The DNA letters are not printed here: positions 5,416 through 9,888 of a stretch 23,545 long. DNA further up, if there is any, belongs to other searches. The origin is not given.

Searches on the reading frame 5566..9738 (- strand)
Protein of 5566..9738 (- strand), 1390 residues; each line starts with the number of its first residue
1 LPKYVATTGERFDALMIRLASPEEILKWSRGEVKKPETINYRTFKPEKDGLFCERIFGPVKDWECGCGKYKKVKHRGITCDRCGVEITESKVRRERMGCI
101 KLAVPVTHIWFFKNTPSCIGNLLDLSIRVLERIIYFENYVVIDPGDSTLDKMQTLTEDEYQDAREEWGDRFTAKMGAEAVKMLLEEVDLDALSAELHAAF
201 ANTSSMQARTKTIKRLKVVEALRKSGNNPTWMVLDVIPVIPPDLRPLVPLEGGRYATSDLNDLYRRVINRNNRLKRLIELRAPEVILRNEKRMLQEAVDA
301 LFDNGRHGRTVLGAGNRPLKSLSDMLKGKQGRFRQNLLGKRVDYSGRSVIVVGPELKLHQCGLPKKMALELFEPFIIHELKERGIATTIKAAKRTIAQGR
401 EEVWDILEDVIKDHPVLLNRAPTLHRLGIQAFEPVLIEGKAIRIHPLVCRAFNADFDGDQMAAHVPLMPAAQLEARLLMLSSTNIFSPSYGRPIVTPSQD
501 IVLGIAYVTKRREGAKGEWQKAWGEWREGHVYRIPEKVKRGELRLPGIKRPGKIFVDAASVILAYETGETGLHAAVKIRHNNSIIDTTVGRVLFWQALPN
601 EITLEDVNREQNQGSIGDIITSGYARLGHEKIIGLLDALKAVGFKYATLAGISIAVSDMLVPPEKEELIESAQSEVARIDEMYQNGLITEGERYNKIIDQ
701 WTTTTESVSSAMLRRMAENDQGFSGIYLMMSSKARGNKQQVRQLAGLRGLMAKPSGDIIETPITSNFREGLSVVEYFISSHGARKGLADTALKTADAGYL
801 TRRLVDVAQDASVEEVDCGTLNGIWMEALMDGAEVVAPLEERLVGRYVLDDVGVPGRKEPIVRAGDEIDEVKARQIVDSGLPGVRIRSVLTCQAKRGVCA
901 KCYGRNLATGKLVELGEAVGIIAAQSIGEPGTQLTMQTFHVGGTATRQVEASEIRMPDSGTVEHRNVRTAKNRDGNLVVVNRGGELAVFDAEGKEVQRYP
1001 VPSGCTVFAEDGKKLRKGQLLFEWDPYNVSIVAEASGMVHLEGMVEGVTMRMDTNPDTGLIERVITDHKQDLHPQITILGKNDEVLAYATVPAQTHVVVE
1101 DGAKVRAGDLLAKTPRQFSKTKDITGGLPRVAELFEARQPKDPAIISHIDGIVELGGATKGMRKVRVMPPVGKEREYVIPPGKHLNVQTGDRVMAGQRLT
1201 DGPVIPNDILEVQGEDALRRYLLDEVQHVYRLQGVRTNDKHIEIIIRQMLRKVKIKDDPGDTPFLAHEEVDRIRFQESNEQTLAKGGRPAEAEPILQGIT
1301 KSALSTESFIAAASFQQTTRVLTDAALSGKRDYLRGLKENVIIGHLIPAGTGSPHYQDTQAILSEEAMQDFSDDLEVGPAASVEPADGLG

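Call 7: search_protein_families(library=pfam, proteins=[window:5566-9738:-])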
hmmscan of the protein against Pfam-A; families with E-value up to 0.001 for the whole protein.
window:5566-9738:- (1390 aa): 7 families
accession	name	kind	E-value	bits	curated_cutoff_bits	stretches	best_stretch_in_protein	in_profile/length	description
PF04997.17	RNA_pol_Rpb1_1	-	2.2e-81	274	39.7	1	11-337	3-312/312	RNA polymerase Rpb1, domain 1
PF04998.22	RNA_pol_Rpb1_5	-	1.6e-66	225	28.5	1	770-1300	1-260/267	RNA polymerase Rpb1, domain 5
PF00623.25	RNA_pol_Rpb1_2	-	7.1e-38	130.9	25.3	2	382-480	67-165/166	RNA polymerase Rpb1, domain 2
PF04983.23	RNA_pol_Rpb1_3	-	2.4e-24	86.5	28.9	1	484-659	1-162/162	RNA polymerase Rpb1, domain 3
PF05000.22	RNA_pol_Rpb1_4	-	2.2e-13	50.5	24.8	1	688-768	1-107/107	RNA polymerase Rpb1, domain 4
PF01333.25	Apocytochr_F_C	-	3.2e-07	30.9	30.4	0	1153-1204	14-65/118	Apocytochrome F, C-terminal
PF21668.3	RPOC_hybrid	-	5.2e-07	29.8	27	0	1028-1114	7-69/102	DNA-directed RNA polymerase subunit beta', hybrid domain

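Call 35: find_homologous_proteins(query=window:5569-9738:-, max_evalue=1e-100)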
Query window:5569-9738:- (1390 aa): 8000 proteins with E <= 1e-100 among 8000 candidates; the best 120 are listed.
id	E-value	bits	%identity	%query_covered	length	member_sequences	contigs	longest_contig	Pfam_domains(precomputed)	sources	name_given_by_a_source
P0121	0.0e+0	3150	100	100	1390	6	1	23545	PF04998.23,PF01333.26,PF00623.26,PF21668.4,PF04983.24,PF05000.23,PF04997.18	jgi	-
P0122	0.0e+0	2625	83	99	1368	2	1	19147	PF04998.23,PF01333.26,PF00623.26,PF21668.4,PF04983.24,PF05000.23,PF04997.18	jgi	-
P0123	0.0e+0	2595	82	99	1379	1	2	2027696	PF04998.23,PF01333.26,PF00623.26,PF21668.4,PF04983.24,PF05000.23,PF04997.18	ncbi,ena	-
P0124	0.0e+0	2592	82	100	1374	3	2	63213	PF04998.23,PF01333.26,PF00623.26,PF04983.24,PF05000.23,PF04997.18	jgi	jgi:DNA-directed RNA polymerase subunit beta'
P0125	0.0e+0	2584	82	99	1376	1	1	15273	PF04998.23,PF01333.26,PF00623.26,PF21668.4,PF04983.24,PF05000.23,PF25917.1,PF04997.18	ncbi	-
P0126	0.0e+0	2584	82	99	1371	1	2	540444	PF04998.23,PF01333.26,PF00623.26,PF21668.4,PF04983.24,PF05000.23,PF04997.18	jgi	jgi:DNA-directed RNA polymerase subunit beta'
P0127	0.0e+0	2584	81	100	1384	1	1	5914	PF04998.23,PF01333.26,PF00623.26,PF04983.24,PF05000.23,PF04997.18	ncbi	-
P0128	0.0e+0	2580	82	100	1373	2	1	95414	PF04998.23,PF01333.26,PF00623.26,PF04983.24,PF05000.23,PF04997.18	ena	-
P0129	0.0e+0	2577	81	99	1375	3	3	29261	PF04998.23,PF01333.26,PF00623.26,PF21668.4,PF04983.24,PF05000.23,PF04997.18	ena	-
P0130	0.0e+0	2576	81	100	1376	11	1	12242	PF04998.23,PF01333.26,PF00623.26,PF21668.4,PF04983.24,PF05000.23,PF25917.1,PF04997.18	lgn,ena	-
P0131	0.0e+0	2574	82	99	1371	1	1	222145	PF04998.23,PF00623.26,PF04983.24,PF05000.23,PF04997.18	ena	-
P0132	0.0e+0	2573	81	99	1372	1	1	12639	PF04998.23,PF01333.26,PF00623.26,PF21668.4,PF04983.24,PF05000.23,PF04997.18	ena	-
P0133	0.0e+0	2571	81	99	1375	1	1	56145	PF04998.23,PF01333.26,PF00623.26,PF21668.4,PF04983.24,PF05000.23,PF04997.18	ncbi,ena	-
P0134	0.0e+0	2569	81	100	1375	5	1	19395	PF04998.23,PF01333.26,PF00623.26,PF04983.24,PF05000.23,PF04997.18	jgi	-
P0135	0.0e+0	2565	81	99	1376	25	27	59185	PF04998.23,PF01333.26,PF00623.26,PF21668.4,PF04983.24,PF05000.23,PF04997.18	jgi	-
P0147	0.0e+0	2550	81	99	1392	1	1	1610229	PF04998.23,PF01333.26,PF00623.26,PF04983.24,PF05000.23,PF04997.18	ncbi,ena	-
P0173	0.0e+0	2518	80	99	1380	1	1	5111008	PF04998.23,PF01333.26,PF00623.26,PF04983.24,PF05000.23,PF04997.18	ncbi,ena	-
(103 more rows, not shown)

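Call 36: find_encoding_contigs(protein=P0173, flank=10000, max_places=1)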
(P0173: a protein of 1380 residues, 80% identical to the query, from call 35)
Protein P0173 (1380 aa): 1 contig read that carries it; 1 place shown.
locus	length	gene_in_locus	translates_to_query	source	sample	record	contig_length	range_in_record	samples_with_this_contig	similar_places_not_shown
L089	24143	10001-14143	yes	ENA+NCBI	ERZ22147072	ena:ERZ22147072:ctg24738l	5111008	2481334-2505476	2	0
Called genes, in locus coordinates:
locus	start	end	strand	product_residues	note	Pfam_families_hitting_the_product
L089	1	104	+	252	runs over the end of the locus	PF00142:Fer4_NifH (weak), PF01656:CbiA, PF02374:ArsA_ATPase (weak), PF06564:CBP_BcsQ, PF09140:MipZ (weak), PF10609:ParA, PF13614:AAA_31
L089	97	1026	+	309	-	PF02195:ParB_N, PF17762:HTH_ParB, PF23552:ParB_C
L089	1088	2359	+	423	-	PF02403:Seryl_tRNA_N, PF00587:tRNA-synt_2b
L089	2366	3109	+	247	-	PF02146:SIR2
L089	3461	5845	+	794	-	PF00933:Glyco_hydro_3, PF01915:Glyco_hydro_3_C, PF14310:Fn3-like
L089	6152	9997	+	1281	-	PF04563:RNA_pol_Rpb2_1, PF04561:RNA_pol_Rpb2_2, PF04565:RNA_pol_Rpb2_3, PF10385:RNA_pol_Rpb2_45, PF00562:RNA_pol_Rpb2_6, PF04560:RNA_pol_Rpb2_7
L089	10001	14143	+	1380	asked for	PF04997:RNA_pol_Rpb1_1, PF00623:RNA_pol_Rpb1_2, PF04983:RNA_pol_Rpb1_3, PF05000:RNA_pol_Rpb1_4, PF04998:RNA_pol_Rpb1_5, PF01333:Apocytochr_F_C (faint)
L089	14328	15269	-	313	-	PF00481:PP2C, PF13672:PP2C_2, PF07228:SpoIIE (weak)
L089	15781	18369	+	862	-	-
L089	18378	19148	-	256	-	PF08241:Methyltransf_11, PF13649:Methyltransf_25 (weak), PF13847:Methyltransf_31 (weak)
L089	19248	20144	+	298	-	PF01904:DUF72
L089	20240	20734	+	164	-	PF09917:DUF2147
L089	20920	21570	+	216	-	PF00702:Hydrolase, PF12710:HAD, PF13419:HAD_2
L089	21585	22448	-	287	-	PF00515:TPR_1 (faint), PF07719:TPR_2 (faint), PF13424:TPR_12 (weak)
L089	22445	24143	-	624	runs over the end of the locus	PF13584:BatD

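Call 37: find_encoding_contigs(protein=P0147, flank=10000, max_places=1)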
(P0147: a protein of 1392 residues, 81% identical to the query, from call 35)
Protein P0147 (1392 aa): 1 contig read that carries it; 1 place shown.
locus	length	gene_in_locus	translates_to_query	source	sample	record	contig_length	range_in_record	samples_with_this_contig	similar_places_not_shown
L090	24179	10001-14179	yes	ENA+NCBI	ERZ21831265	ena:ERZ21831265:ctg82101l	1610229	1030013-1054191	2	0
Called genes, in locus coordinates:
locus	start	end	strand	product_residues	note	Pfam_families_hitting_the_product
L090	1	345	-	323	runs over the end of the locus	PF01208:URO-D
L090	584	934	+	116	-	PF00376:MerR (weak), PF13411:MerR_1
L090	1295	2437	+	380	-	-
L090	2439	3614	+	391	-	PF01973:MptE-like (weak)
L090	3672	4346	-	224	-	PF01909:NTP_transf_2, PF18765:Polbeta (faint)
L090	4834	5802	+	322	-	PF02653:BPD_transp_2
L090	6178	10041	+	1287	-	PF04563:RNA_pol_Rpb2_1, PF04561:RNA_pol_Rpb2_2, PF04565:RNA_pol_Rpb2_3, PF10385:RNA_pol_Rpb2_45, PF00562:RNA_pol_Rpb2_6, PF04560:RNA_pol_Rpb2_7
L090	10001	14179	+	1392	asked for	PF04997:RNA_pol_Rpb1_1, PF00623:RNA_pol_Rpb1_2, PF04983:RNA_pol_Rpb1_3, PF05000:RNA_pol_Rpb1_4, PF04998:RNA_pol_Rpb1_5, PF01333:Apocytochr_F_C (faint)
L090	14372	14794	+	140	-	PF00164:Ribosom_S12_S23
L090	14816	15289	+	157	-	PF00177:Ribosomal_S7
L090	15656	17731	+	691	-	PF00009:GTP_EFTU, PF22042:EF-G_D2, PF03144:GTP_EFTU_D2, PF14492:EFG_III, PF16658:RF3_C (weak), PF03764:EFG_IV, PF00679:EFG_C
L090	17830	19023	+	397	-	PF00009:GTP_EFTU, PF03144:GTP_EFTU_D2, PF03143:GTP_EFTU_D3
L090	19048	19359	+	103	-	PF00338:Ribosomal_S10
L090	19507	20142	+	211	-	PF00297:Ribosomal_L3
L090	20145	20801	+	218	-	PF00573:Ribosomal_L4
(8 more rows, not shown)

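Call 38: find_encoding_contigs(protein=P0123, flank=10000, max_places=1)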
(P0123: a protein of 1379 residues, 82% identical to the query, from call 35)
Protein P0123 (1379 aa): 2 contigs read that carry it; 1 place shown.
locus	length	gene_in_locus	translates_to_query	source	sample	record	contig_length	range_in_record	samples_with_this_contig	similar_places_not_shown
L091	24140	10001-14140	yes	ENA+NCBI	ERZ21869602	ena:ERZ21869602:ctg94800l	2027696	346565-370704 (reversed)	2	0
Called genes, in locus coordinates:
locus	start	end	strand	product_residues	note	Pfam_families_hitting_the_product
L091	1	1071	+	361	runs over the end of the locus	PF13177:DNA_pol3_delta2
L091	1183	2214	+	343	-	PF04468:PSP1, PF28472:PSP1_3rd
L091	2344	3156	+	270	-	PF01026:TatD_DNase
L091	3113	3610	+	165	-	PF13380:CoA_binding_2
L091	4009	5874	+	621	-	-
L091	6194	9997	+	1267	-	PF04563:RNA_pol_Rpb2_1, PF04561:RNA_pol_Rpb2_2, PF04565:RNA_pol_Rpb2_3, PF10385:RNA_pol_Rpb2_45, PF00562:RNA_pol_Rpb2_6, PF04560:RNA_pol_Rpb2_7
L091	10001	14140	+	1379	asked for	PF04997:RNA_pol_Rpb1_1, PF00623:RNA_pol_Rpb1_2, PF04983:RNA_pol_Rpb1_3, PF21668:RPOC_hybrid (faint), PF05000:RNA_pol_Rpb1_4, PF04998:RNA_pol_Rpb1_5, PF01333:Apocytochr_F_C (faint)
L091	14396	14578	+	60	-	PF01165:Ribosomal_S21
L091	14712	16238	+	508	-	PF00370:FGGY_N, PF02782:FGGY_C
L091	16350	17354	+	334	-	PF00849:PseudoU_synth_2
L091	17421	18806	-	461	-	PF00884:Sulfatase, PF01663:Phosphodiest (faint), PF16347:SGSH_C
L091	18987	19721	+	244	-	PF02353:CMAS (weak), PF13489:Methyltransf_23, PF01209:Ubie_methyltran, PF13649:Methyltransf_25, PF13847:Methyltransf_31, PF08241:Methyltransf_11, PF08242:Methyltransf_12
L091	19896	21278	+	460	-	PF12796:Ank_2, PF13606:Ank_3 (faint), PF13637:Ank_4 (weak), PF13857:Ank_5 (faint), PF24521:Ank_KRIT1 (faint), PF00023:Ank (weak), PF12796:Ank_2, PF13637:Ank_4 (weak), +2 more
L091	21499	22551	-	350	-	-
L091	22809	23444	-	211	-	-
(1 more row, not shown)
